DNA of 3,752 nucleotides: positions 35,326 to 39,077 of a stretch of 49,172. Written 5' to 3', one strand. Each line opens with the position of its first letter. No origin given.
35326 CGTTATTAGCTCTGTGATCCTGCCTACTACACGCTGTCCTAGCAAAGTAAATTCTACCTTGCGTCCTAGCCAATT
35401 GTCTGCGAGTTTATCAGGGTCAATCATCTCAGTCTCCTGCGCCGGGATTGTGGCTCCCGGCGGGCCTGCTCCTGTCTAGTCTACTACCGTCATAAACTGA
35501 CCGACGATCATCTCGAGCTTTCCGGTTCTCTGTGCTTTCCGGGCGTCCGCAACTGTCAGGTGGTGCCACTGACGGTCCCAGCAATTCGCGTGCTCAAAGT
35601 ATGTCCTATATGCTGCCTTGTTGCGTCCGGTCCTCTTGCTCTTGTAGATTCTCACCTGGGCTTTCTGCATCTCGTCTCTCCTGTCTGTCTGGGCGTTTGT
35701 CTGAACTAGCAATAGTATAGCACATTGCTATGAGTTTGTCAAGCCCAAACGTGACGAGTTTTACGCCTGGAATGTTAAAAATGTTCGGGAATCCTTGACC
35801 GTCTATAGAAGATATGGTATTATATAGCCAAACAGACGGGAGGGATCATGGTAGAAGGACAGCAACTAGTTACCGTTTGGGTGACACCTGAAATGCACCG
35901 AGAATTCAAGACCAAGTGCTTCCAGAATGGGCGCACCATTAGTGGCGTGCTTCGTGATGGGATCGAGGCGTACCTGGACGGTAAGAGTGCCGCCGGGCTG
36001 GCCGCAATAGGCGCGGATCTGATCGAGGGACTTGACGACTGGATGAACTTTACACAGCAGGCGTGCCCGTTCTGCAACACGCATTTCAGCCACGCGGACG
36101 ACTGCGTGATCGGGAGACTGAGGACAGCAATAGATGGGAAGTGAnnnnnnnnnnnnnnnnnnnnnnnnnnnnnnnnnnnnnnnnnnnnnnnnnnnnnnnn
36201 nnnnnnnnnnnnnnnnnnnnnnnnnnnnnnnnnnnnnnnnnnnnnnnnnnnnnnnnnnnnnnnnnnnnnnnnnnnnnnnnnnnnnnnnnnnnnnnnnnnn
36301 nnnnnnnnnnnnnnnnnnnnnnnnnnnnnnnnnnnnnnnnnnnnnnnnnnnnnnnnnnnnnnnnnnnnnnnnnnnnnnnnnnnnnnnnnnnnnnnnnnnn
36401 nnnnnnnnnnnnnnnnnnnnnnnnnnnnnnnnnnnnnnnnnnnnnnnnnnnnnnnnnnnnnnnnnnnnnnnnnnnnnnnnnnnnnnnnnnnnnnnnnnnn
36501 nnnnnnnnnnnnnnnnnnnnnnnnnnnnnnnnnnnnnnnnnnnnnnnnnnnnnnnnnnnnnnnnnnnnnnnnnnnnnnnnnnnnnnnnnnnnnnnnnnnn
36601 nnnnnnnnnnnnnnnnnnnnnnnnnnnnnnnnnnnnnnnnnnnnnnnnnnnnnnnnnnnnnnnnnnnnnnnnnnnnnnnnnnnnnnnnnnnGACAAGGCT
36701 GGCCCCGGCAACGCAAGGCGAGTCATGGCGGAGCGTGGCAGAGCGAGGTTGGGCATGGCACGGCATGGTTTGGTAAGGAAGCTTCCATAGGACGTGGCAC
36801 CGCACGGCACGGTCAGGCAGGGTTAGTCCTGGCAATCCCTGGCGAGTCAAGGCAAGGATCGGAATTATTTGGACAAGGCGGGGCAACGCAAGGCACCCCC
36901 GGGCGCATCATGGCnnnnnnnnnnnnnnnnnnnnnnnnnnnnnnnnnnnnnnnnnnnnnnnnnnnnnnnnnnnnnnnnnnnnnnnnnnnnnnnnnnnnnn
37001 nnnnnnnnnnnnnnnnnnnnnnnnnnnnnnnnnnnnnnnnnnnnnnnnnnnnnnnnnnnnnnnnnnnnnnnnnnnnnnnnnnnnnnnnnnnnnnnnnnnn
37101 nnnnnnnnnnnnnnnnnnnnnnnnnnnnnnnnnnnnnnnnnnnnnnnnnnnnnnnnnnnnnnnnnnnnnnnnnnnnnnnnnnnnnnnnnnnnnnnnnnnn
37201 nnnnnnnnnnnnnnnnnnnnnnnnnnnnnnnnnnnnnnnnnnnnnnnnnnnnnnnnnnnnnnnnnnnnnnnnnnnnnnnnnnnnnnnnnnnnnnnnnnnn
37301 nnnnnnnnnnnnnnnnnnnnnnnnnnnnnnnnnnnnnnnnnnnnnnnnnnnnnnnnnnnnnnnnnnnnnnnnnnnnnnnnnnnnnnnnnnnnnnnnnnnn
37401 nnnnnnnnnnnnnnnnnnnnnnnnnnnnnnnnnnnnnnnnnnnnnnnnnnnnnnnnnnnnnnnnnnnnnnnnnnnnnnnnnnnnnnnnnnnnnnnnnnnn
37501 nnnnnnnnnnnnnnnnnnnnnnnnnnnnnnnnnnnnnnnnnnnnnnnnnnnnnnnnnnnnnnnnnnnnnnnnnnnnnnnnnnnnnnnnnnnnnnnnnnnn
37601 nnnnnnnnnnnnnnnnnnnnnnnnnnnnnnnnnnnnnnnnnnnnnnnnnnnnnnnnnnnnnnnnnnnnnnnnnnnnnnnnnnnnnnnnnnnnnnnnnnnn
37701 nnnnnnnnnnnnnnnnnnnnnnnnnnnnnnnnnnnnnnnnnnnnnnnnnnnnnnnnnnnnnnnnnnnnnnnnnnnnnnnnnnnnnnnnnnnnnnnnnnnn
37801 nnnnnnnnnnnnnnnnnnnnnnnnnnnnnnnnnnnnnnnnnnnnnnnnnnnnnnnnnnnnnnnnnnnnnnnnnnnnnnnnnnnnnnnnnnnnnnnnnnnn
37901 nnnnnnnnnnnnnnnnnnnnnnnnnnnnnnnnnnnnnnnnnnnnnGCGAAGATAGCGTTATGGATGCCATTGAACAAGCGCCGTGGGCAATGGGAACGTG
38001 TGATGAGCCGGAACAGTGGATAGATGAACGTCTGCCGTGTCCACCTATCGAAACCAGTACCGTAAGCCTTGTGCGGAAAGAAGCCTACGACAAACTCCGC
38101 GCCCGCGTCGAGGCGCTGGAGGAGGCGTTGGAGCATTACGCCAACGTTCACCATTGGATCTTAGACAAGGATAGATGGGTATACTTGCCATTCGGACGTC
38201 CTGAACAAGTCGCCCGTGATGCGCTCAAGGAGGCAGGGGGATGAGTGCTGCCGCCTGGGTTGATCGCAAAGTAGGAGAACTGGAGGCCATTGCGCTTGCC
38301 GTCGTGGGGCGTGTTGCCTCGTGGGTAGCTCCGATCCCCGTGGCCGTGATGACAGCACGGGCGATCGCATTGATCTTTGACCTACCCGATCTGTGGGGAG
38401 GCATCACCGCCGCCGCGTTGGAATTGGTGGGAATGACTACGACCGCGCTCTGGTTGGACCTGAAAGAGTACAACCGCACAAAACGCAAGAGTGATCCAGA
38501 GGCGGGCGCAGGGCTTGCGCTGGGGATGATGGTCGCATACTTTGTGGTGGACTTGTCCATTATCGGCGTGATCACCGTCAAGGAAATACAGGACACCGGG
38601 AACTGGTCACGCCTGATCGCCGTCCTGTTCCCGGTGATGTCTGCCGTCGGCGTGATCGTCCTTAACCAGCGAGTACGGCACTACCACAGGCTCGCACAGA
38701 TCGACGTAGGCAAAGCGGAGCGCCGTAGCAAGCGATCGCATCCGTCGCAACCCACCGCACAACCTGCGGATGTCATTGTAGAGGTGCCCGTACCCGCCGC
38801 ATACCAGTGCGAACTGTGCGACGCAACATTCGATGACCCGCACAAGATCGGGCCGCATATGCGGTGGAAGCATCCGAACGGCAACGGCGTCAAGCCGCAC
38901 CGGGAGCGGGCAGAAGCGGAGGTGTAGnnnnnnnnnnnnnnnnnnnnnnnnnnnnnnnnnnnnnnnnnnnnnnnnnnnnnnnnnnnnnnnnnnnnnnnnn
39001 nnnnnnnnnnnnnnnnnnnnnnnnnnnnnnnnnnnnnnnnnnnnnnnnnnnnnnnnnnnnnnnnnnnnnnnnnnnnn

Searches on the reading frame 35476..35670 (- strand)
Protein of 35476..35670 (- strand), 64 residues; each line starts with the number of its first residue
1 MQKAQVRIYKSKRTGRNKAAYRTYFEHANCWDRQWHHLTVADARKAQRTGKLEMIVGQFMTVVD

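Call 63: search_protein_families(library=pfam, proteins=[window:35476-35670:-], max_evalue=0.01)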
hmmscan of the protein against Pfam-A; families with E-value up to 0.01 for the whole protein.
window:35476-35670:- (64 aa): 1 family
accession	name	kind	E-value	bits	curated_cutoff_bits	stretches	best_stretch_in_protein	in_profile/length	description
PF20486.3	DUF6725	-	0.0049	17.5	27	1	6-50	15-59/83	Family of unknown function (DUF6725)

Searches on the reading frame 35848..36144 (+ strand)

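Call 63: search_protein_families(library=pfam, proteins=[window:35848-36144:+], max_evalue=0.01)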
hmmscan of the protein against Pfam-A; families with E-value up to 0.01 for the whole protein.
window:35848-36144:+ (98 aa): 1 family
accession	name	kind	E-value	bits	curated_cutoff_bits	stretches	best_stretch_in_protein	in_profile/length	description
PF14446.12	Prok-RING_1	-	0.0028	18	29.1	1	67-88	1-22/54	Prokaryotic RING finger family 1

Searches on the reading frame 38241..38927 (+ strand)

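Call 63: search_protein_families(library=pfam, proteins=[window:38241-38927:+], max_evalue=0.01)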
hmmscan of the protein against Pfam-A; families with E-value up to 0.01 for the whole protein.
window:38241-38927:+ (228 aa): 1 family
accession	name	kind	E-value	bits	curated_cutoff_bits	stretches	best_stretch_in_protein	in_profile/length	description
PF13894.12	zf-C2H2_4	-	0.0035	18.4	27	1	188-211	1-24/24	C2H2-type zinc finger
